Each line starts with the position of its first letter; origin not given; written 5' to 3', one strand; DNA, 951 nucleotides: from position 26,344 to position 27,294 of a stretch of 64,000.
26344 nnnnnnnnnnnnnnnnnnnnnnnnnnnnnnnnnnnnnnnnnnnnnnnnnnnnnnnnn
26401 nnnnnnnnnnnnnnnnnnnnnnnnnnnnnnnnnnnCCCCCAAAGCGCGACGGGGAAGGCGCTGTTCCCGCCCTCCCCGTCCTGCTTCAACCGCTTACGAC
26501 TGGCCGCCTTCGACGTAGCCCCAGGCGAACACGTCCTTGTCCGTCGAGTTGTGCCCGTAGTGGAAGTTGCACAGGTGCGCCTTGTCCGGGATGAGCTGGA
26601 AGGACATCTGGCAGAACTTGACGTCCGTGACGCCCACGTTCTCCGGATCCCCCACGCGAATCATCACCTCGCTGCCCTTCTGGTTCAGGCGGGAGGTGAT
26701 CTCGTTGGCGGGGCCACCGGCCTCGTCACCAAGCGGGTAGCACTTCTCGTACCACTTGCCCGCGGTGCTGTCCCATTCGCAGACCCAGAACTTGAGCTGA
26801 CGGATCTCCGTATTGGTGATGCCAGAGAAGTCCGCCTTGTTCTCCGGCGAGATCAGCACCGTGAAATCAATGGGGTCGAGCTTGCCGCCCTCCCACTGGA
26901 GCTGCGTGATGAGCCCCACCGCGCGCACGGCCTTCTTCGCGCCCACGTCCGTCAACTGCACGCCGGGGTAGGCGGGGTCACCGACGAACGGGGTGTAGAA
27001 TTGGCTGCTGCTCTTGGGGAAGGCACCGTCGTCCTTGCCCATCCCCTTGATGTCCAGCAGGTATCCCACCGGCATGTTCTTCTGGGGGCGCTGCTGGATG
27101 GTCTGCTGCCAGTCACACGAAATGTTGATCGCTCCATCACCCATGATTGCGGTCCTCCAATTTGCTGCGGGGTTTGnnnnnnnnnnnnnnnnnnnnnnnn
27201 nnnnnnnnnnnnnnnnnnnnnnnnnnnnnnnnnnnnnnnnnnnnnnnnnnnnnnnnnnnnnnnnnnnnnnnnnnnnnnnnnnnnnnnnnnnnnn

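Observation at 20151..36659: T6SS-like cluster with non-canonical gene order and no recognisable ClpV or Hcp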

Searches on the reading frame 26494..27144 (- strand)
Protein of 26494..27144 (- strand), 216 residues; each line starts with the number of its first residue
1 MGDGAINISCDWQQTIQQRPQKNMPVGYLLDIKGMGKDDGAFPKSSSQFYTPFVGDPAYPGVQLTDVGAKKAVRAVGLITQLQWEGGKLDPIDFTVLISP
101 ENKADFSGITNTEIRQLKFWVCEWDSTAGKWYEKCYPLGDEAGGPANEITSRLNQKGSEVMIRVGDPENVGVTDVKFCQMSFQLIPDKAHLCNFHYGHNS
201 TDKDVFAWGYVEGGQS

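Call 4: search_protein_families(library=pfam, proteins=[window:26494-27144:-], max_evalue=0.01)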
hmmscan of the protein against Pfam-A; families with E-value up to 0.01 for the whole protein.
window:26494-27144:- (216 aa): 0 families

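Call 11: search_protein_families(library=ncbifam, proteins=[window:26494-27144:-], max_evalue=0.1)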
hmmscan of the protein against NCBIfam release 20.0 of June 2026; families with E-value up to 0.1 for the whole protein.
window:26494-27144:- (216 aa): 0 families

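Call 12: find_homologous_proteins(query=window:26494-27144:-, max_evalue=0.001)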
Query window:26494-27144:- (216 aa): 7 proteins with E <= 0.001 among 59 candidates.
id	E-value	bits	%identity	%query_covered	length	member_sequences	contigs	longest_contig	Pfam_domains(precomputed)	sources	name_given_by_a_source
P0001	1.6e-148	511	100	100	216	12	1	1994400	-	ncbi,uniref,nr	ncbi:hypothetical protein JYJ95_33225 [Corallococcus exiguus]|uniref:hypothetical protein n=1 Tax=Co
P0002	1.1e-123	429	84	99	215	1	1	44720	-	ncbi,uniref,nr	ncbi:hypothetical protein [Corallococcus aberystwythensis]|uniref:Uncharacterized protein n=1 Tax=Co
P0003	3.3e-116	405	77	100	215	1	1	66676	-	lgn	-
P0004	7.2e-114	397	76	100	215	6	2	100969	-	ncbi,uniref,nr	ncbi:hypothetical protein D7W82_01905 [Corallococcus sp. CA049B]|uniref:hypothetical protein n=1 Tax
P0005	2.6e-111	389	73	99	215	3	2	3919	-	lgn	-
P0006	7.9e-107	374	73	99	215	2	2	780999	-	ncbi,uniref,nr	ncbi:hypothetical protein OV208_11950 [Corallococcus sp. bb12-1]|uniref:Uncharacterized protein n=1 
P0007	4.5e-90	319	62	97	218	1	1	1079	-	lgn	-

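Call 16: find_homologous_proteins(query=A1, max_evalue=0.01)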
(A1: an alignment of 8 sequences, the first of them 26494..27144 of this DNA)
Query A1 (8 sequences) (216 aa, profile of the alignment): 53 proteins with E <= 0.01 among 3702 candidates.
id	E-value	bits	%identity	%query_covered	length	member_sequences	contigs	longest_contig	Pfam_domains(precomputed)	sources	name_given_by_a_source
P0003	7.5e-122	423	77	100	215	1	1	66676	-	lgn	-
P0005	1.2e-121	422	73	99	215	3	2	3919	-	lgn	-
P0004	2.5e-121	421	76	100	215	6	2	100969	-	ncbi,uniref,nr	ncbi:hypothetical protein D7W82_01905 [Corallococcus sp. CA049B]|uniref:hypothetical protein n=1 Tax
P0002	2.4e-119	415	84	99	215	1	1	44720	-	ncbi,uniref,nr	ncbi:hypothetical protein [Corallococcus aberystwythensis]|uniref:Uncharacterized protein n=1 Tax=Co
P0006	2.1e-118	412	73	99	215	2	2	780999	-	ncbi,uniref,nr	ncbi:hypothetical protein OV208_11950 [Corallococcus sp. bb12-1]|uniref:Uncharacterized protein n=1 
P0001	1.7e-117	409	100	100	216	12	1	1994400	-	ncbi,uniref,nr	ncbi:hypothetical protein JYJ95_33225 [Corallococcus exiguus]|uniref:hypothetical protein n=1 Tax=Co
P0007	7.1e-109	380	62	97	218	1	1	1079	-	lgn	-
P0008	3.7e-61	224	23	94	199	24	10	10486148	-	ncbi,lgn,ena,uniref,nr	ncbi:hypothetical protein HRD49_21895 [Corallococcus exiguus]|uniref:Uncharacterized protein n=1 Tax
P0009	9.7e-55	203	24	94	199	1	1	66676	-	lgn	-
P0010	1.9e-53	199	22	95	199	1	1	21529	-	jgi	jgi:hypothetical protein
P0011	5.0e-52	195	23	95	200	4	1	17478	-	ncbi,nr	ncbi:hypothetical protein [Corallococcus terminator]|nr:hypothetical protein [Corallococcus terminat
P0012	2.2e-51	193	24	94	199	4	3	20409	-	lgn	-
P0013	3.2e-39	153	24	95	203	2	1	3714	-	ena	-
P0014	5.5e-35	139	25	95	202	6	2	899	-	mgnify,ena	mgnify:FL=1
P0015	9.9e-35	138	26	94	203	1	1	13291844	-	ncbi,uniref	ncbi:hypothetical protein [Archangium violaceum]|uniref:hypothetical protein n=1 Tax=Archangium viol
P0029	3.9e-31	126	23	99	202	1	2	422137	-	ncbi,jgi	jgi:hypothetical protein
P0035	1.3e-29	121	25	94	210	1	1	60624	-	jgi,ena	-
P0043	8.5e-29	119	26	98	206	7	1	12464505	-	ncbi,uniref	ncbi:hypothetical protein [Sorangium sp. So ce1024]|uniref:hypothetical protein n=1 Tax=Sorangium sp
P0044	8.8e-29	119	24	94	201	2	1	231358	-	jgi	-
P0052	3.4e-26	110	24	95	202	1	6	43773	-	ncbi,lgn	-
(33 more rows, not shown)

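Call 19: search_solved_structures(query=A2, max_evalue=10)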
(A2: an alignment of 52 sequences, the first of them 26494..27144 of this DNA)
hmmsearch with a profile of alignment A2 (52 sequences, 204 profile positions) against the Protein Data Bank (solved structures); distinct sequences matched with E-value up to 10: 2.
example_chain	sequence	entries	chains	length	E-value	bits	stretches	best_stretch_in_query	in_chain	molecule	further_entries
1j08_A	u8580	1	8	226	0.99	11.7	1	79-148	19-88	glutaredoxin-like protein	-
9fg0_C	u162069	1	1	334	1.3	11.2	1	125-202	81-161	Gamma-aminobutyric acid receptor subunit gamma-2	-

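Call 27: predict_structure(alignment_id=A2)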
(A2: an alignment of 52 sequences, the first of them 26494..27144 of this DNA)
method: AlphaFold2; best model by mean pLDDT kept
length: 216 residues; sequences in the alignment: 52
mean_pLDDT: 82.0   pTM: 0.84
mean pLDDT of the five models: 82.0, 78.8, 76.9, 68.2, 67.7
residues with pLDDT >= 90: 60; 70-90: 118; 50-70: 29; < 50: 9
segments of 3 or more residues with pLDDT < 50: 1-3, 214-216
pLDDT, mean of each block of 10 residues (from residue 1): 66 56 80 81 76 89 88 91 87 92 86 91 89 89 72 84 85 78 85 88 85 53
secondary structure, 60 per line:
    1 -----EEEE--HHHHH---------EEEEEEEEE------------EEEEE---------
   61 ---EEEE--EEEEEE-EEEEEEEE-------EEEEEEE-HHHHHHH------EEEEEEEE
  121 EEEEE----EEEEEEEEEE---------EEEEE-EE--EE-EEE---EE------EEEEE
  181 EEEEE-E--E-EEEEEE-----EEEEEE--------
elements in order: E6-9 H12-16 E26-34 E47-51 E64-67 E70-75 E77-84 E92-98 H100-106 E113-125 E130-139 E149-153 E162-164 E176-185 E192-197 E203-208

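Call 29: search_protein_representatives(alignment_id=A1)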
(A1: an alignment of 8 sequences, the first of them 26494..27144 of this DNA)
Query: 8 sequences, 215 profile positions. Proteins with E-value up to 0.001 (for the whole library): 242; up to 1e-10: 102; up to 1e-30: 2. The best 150 are listed.
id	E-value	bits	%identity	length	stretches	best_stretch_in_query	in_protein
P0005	3.9e-122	422.1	-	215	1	1-214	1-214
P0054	2.2e-48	181.0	-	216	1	4-214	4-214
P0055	1.2e-30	123.0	-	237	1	5-212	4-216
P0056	1.6e-30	122.6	-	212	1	6-213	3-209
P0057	1.8e-29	119.2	-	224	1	6-213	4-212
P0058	1.3e-26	109.9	-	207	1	1-210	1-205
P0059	8.6e-26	107.2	-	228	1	1-211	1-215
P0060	1.2e-25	106.7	-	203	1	5-209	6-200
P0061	1.5e-25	106.4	-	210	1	4-212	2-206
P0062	2.4e-25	105.7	-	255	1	5-212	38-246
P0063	8.6e-25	103.9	-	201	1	6-209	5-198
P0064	8.7e-25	103.9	-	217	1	6-211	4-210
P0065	1.1e-24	103.6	-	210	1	4-211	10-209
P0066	1.8e-24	102.9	-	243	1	9-212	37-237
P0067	4.2e-24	101.7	-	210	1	7-209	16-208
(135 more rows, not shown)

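Call 39: find_encoding_contigs(protein=P0043, flank=10000, max_places=2)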
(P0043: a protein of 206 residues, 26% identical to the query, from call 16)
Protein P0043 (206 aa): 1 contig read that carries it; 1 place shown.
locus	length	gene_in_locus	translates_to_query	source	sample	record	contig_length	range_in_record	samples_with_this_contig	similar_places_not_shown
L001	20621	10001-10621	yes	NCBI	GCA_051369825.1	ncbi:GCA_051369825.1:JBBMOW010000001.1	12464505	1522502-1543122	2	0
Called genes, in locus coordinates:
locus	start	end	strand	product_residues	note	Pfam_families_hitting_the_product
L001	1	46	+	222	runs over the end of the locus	PF01464:SLT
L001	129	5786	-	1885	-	PF00069:Pkinase, PF07714:PK_Tyr_Ser-Thr, PF13191:AAA_16, PF01590:GAF, PF13185:GAF_2, PF01590:GAF, PF13185:GAF_2, PF00512:HisKA, +4 more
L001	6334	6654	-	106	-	-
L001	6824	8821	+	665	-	-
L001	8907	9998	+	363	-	-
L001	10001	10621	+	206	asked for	-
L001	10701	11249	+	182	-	PF05591:T6SS_VipA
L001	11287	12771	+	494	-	PF05943:VipB, PF18945:VipB_2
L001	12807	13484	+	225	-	-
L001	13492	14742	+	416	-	PF05936:T6SS_VasE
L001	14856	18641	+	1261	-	PF14331:IcmF-related_N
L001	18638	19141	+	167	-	PF22361:IglE_N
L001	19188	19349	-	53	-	-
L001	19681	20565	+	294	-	-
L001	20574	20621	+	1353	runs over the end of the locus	PF00069:Pkinase, PF07714:PK_Tyr_Ser-Thr, PF13191:AAA_16, PF13424:TPR_12 (faint), PF00515:TPR_1 (faint), PF13181:TPR_8 (faint)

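Call 40: find_encoding_contigs(protein=P0044, flank=10000, max_places=2)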
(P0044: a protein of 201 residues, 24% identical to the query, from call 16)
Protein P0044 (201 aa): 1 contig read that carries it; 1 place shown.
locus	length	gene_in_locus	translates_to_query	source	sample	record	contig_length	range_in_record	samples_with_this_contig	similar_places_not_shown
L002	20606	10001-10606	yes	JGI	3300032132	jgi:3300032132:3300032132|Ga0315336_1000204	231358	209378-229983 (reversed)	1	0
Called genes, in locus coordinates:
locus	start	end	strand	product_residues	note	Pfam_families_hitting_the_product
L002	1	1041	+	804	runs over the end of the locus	?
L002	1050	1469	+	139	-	-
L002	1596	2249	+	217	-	-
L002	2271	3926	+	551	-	PF05947:T6SS_TssF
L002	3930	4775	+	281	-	PF09850:DotU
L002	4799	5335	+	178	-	-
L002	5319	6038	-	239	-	-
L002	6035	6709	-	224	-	PF01464:SLT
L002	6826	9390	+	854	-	PF02861:Clp_N, PF13191:AAA_16, PF00004:AAA, PF17871:AAA_lid_9, PF00004:AAA, PF07724:AAA_2, PF07728:AAA_5, PF10431:ClpB_D2-small, +5 more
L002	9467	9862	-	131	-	-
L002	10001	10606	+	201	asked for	-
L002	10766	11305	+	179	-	PF05591:T6SS_VipA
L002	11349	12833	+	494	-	PF05943:VipB, PF18945:VipB_2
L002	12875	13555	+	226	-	-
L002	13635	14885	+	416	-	PF05936:T6SS_VasE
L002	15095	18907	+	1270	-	-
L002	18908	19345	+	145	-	PF22361:IglE_N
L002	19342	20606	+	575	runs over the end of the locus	PF00501:AMP-binding (weak)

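Call 41: search_protein_families(library=phrogs, proteins=[window:26494-27144:-], max_evalue=0.05)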
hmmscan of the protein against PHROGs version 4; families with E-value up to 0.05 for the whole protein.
window:26494-27144:- (216 aa): 0 families

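Call 47: find_encoding_contigs(protein=P0029, flank=10000, max_places=1)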
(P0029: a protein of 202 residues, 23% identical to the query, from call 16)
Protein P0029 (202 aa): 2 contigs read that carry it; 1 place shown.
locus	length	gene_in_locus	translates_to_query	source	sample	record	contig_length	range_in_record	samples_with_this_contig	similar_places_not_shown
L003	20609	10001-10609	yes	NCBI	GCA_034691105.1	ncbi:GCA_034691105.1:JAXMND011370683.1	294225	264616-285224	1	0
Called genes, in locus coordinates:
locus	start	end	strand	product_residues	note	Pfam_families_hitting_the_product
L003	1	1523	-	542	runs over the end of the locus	-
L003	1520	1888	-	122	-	PF04965:GPW_gp25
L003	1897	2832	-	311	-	PF06996:T6SS_TssG (weak)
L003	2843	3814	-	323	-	-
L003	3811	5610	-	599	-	PF00501:AMP-binding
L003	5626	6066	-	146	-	PF22361:IglE_N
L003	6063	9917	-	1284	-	-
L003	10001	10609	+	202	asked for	-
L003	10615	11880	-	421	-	PF05936:T6SS_VasE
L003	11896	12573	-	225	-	-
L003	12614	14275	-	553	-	PF05943:VipB, PF18945:VipB_2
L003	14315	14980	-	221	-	PF05591:T6SS_VipA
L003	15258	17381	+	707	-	-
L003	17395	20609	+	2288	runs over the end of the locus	PF25296:Decapeptide (faint), PF00805:Pentapeptide, PF13599:Pentapeptide_4, PF13576:Pentapeptide_3 (weak)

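Call 48: find_encoding_contigs(protein=P0035, flank=10000, max_places=1)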
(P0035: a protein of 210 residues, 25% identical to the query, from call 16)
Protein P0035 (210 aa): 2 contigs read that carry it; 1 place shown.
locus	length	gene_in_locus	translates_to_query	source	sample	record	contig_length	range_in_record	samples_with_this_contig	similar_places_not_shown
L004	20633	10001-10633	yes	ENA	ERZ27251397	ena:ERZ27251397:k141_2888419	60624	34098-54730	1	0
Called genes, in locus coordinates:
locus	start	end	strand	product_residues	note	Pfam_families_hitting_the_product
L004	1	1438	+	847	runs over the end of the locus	-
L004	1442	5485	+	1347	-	PF04513:Baculo_PEP_C (faint), PF28217:FAM81B (faint), PF01442:Apolipoprotein (weak)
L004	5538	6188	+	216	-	-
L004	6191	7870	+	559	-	PF05947:T6SS_TssF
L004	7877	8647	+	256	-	PF09850:DotU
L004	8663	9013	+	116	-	-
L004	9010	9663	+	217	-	-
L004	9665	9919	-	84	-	-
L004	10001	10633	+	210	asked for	-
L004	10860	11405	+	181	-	PF05591:T6SS_VipA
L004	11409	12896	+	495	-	PF05943:VipB, PF18945:VipB_2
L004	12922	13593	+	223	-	-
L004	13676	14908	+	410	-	PF05936:T6SS_VasE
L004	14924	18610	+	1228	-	PF14331:IcmF-related_N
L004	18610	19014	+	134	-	PF22361:IglE_N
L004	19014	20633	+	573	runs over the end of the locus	PF00501:AMP-binding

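Call 49: find_encoding_contigs(protein=P0052, flank=10000, max_places=1)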
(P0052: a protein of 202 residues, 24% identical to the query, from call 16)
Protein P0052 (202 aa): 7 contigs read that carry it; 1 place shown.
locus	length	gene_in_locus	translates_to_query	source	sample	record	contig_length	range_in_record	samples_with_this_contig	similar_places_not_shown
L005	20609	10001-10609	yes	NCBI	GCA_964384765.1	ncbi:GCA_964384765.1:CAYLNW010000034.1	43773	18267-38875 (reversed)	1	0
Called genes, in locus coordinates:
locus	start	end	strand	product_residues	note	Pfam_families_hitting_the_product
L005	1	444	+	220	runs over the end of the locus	-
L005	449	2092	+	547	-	PF05947:T6SS_TssF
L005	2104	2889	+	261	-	PF09850:DotU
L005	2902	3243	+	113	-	-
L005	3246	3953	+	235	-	-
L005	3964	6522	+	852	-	PF02861:Clp_N, PF13191:AAA_16 (weak), PF00004:AAA, PF17871:AAA_lid_9, PF00004:AAA, PF07724:AAA_2, PF07728:AAA_5, PF10431:ClpB_D2-small, +8 more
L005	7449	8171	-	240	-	PF00043:GST_C (faint), PF14497:GST_C_3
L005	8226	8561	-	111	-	PF01638:HxlR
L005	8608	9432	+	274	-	PF00106:adh_short, PF08659:KR, PF13561:adh_short_C2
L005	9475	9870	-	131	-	-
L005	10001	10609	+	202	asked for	-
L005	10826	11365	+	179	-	PF05591:T6SS_VipA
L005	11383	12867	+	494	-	PF05943:VipB, PF18945:VipB_2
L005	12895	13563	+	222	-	-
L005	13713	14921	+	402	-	PF05936:T6SS_VasE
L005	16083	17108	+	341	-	-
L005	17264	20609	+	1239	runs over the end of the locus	PF14331:IcmF-related_N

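Call 77: search_protein_families(library=ncbifam, proteins=[L002:6826-9390:+], max_evalue=0.01)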
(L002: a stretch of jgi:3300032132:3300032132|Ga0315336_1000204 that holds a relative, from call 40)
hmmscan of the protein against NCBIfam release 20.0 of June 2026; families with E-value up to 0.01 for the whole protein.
L002:6826-9390:+ (854 aa): 36 families (the best 25 are shown)
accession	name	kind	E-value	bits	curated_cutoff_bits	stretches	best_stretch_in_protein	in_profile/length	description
TIGR03346.1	chaperone_ClpB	equivalog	0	1098.1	1232.1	1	11-853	6-852/853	ATP-dependent chaperone ClpB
NF008118.0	PRK10865.1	equivalog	1.4e-273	909.8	1417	1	9-846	9-848/857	ATP-dependent chaperone ClpB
TIGR03345.1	VI_ClpV1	equivalog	2.2e-231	770.6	884.95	1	14-837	9-841/852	type VI secretion system ATPase TssH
TIGR02639.1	ClpA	equivalog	1.2e-225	751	993.15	2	15-423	10-435/734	ATP-dependent Clp protease ATP-binding subunit ClpA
NF033606.1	heat_AAA_ClpK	exception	3.4e-210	700.4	1900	2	468-833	517-885/949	heat shock survival AAA family ATPase ClpK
NF033607.0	disagg_AAA_ClpG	exception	6e-208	692.9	1900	2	468-833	496-863/932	AAA family protein disaggregase ClpG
NF008263.0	PRK11034.1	equivalog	7.2e-165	549.9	1350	2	21-406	17-417/758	ATP-dependent Clp protease ATP-binding subunit ClpA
NF003745.1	PRK05342.1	equivalog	5.5e-13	48.5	359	2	747-827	296-380/418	ATP-dependent Clp protease ATP-binding subunit ClpX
NF009067.0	PRK12402.1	equivalog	4.7e-09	35.7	317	1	169-231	8-70/340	replication factor C small subunit 2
NF003229.0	PRK04195.1-5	equivalog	2e-07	30.1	280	1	567-681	19-117/413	replication factor C large subunit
NF047784.1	MadB_ATPase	equivalog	2.8e-07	30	475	1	598-635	36-70/298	MadB family AAA-type ATPase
NF038214.1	IS21_help_AAA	equivalog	6e-07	29.4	200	0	197-227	90-120/232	IS21-like element helper ATPase IstB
TIGR00382.1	clpX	equivalog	9.2e-07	28.2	370.75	0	554-619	67-141/414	ATP-dependent protease ATP-binding subunit ClpX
NF001679.0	PRK00440.1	equivalog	2.2e-06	27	303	0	595-623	39-67/322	replication factor C small subunit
TIGR00764.1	lon_rel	equivalog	2.4e-06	26.4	516.6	0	175-224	17-64/608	ATP-dependent protease LonB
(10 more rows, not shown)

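Call 84: search_protein_families(library=pfam, proteins=[L003:2843-3814:-, L001:8907-9998:+], max_evalue=5)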
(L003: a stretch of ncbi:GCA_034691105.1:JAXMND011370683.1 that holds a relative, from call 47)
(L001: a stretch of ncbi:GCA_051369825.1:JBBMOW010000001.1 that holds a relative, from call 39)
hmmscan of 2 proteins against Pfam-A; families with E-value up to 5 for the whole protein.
L003:2843-3814:- (323 aa): 4 families
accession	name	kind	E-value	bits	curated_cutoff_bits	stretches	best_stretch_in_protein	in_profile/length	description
PF06812.17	ImpA_N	-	0.0052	17.3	26.9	1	31-93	36-98/119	ImpA, N-terminal, type VI secretion system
PF02151.25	UVR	-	0.022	14.9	21.5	1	245-264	14-33/36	UvrB/uvrC motif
PF04625.18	DEC-1_N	-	0.066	12.7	29.2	1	164-276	96-193/403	DEC-1 protein, N-terminal region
PF12616.13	DUF3775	-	4.8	7.6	27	1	34-75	31-71/73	Protein of unknown function (DUF3775)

L001:8907-9998:+ (363 aa): 15 families
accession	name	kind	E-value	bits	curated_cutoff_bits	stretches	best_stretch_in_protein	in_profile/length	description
PF01442.23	Apolipoprotein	-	5.7e-07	29.9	90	2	183-335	14-171/190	Apolipoprotein A1/A4/E domain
PF04513.17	Baculo_PEP_C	-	0.00031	21.3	38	3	60-121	61-118/140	Baculovirus polyhedron envelope protein, PEP, C terminus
PF07889.17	DUF1664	-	0.00072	20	34.6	2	58-125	44-110/124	Protein of unknown function (DUF1664)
PF05531.17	NPV_P10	-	0.0085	17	29.8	1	94-141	3-49/75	Nucleopolyhedrovirus P10 protein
PF19840.4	DUF6317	-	0.048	14.8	27.4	1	27-77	34-80/100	Family of unknown function (DUF6317)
PF06103.16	DUF948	-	0.09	13.4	37.2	0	229-272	31-74/89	Bacterial protein of unknown function (DUF948)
PF06825.17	HSBP1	-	0.1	12.9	28.6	0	54-66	26-38/51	Heat shock factor binding protein 1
PF07464.16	ApoLp-III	-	0.12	12.9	36.3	1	57-105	60-108/146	Apolipophorin-III precursor (apoLp-III)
PF25708.1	Phage_T7_Gp5_9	-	0.14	12.6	24.5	0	121-147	7-30/46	Phage T7 gp5.9 RecBCD inhibitor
PF08523.15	MBF1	-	0.19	12.6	22.2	1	310-339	9-40/73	Multiprotein bridging factor 1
PF08287.16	DASH_Spc19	-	0.2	12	26.3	0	281-345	59-122/155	Spc19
PF02403.27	Seryl_tRNA_N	-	0.21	12.3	28.2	1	42-103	19-79/108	Seryl-tRNA synthetase N-terminal domain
PF11987.13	IF-2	-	0.33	11.3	27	1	74-113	4-44/117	Translation-initiation factor 2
PF09383.16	NIL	-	0.34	11.3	24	0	213-241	34-62/73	NIL domain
PF10046.14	BLOC1_2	-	0.37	11.6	33.4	0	57-102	25-69/96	Biogenesis of lysosome-related organelles complex-1 subunit 2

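Call 95: search_protein_families(library=ncbifam, proteins=[L002:1596-2246:+, L004:5538-6185:+], max_evalue=0.1)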
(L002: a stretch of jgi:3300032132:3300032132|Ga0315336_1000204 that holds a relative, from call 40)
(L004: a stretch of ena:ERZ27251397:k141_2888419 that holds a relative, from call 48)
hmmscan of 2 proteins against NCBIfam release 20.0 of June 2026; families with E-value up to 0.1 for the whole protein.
L002:1596-2246:+ (217 aa): 1 family
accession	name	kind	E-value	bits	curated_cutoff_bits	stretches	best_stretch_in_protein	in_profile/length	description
NF041249.1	T6SS_TssI_Fran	equivalog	4.8e-07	29.9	100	1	28-170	4-144/163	type VI secretion system tip protein TssI/VgrG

L004:5538-6185:+ (216 aa): 1 family
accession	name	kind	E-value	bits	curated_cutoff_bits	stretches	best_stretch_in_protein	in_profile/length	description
NF041249.1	T6SS_TssI_Fran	equivalog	0.0025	17.8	100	1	25-155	39-161/163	type VI secretion system tip protein TssI/VgrG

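Call 101: fold_search(model_id=the predicted structure, library=pdb)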
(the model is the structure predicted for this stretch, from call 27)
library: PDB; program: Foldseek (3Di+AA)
matches with E <= 10: 1665; with E <= 0.001: 0
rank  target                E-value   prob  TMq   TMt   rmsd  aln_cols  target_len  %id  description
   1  7ryv_L                1.1e-02  0.20  0.13  0.13  21.8       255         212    9  Anti-HIV neutralizing antibody Ab1573 Fab isolated from sequentially immunized macaques (released 2022-01-19)
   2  1mcw_W                2.0e-02  0.13  0.15  0.15  19.2       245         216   10  THREE-DIMENSIONAL STRUCTURE OF A HYBRID LIGHT CHAIN DIMER. PROTEIN ENGINEERING OF A BINDING CAVITY (released 1990-10-15)
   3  7lq7_D                2.3e-02  0.21  0.17  0.17  22.3       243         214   11  Crystal structure of SARS-CoV-2 receptor binding domain in complex with antibodies CV503 and COVA1-16 (released 2021-09-15)
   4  8fbw_D                2.5e-02  0.15  0.13  0.13  21.2       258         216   10  Crystal structure of SIV-1 V2 antibody NCI05 in complex with a V2 peptide (released 2023-01-18)
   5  9gjv_H                2.9e-02  0.11  0.12  0.12  21.1       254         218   10  Fab fragment of an antibody that recognises alpha-1 antitrypsin (released 2025-09-03)
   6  8vcx_B                3.2e-02  0.60  0.18  0.20  13.9       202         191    6  Human TCR A2.13 in complex with DQ8-InsCpep (released 2024-08-07)
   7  3qny_B                3.2e-02  0.13  0.14  0.14  21.0       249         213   10  Monoclinic form of human IgA1 Fab fragment, sharing same Fv as IgG (released 2012-02-15)
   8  7k75_I                3.2e-02  0.13  0.14  0.14  21.4       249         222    9  Crystal structure of MAD2-6 IgA Fab in complex with PfCSP N-terminal peptide. (released 2021-06-23)
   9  6b5s_L                3.3e-02  0.11  0.13  0.14  23.0       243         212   11  Structure of PfCSP peptide 25 with human antibody CIS42 (released 2018-03-21)
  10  1fns_H                3.3e-02  0.11  0.13  0.12  20.8       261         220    9  CRYSTAL STRUCTURE OF THE VON WILLEBRAND FACTOR (VWF) A1 DOMAIN I546V MUTANT IN COMPLEX WITH THE FUNCTION BLOCKING FAB  (released 2000-10-18)
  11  3ifl_H                3.5e-02  0.12  0.13  0.13  21.3       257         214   10  X-ray structure of amyloid beta peptide:antibody (Abeta1-7:12A11) complex (released 2009-11-17)
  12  3m8o_H                3.5e-02  0.12  0.13  0.13  21.4       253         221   11  Human IgA1 Fab fragment (released 2011-03-30)
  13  5ezl_A                3.5e-02  0.10  0.12  0.12  20.4       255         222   11  Crystal Structure of Fab of parasite invasion inhibitory antibody c1 - monoclinic form (released 2017-01-11)
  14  5whk_L                3.7e-02  0.14  0.15  0.15  22.5       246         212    9  Crystal structure of Fab fragment of antibody DX-2507 bound to FcRn-B2M (released 2017-09-06)
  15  9i45_L                4.1e-02  0.15  0.16  0.16  21.1       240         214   10  Structure of anti-EV71 human monoclonal antibody 16-3-10B Fab (released 2026-02-04)
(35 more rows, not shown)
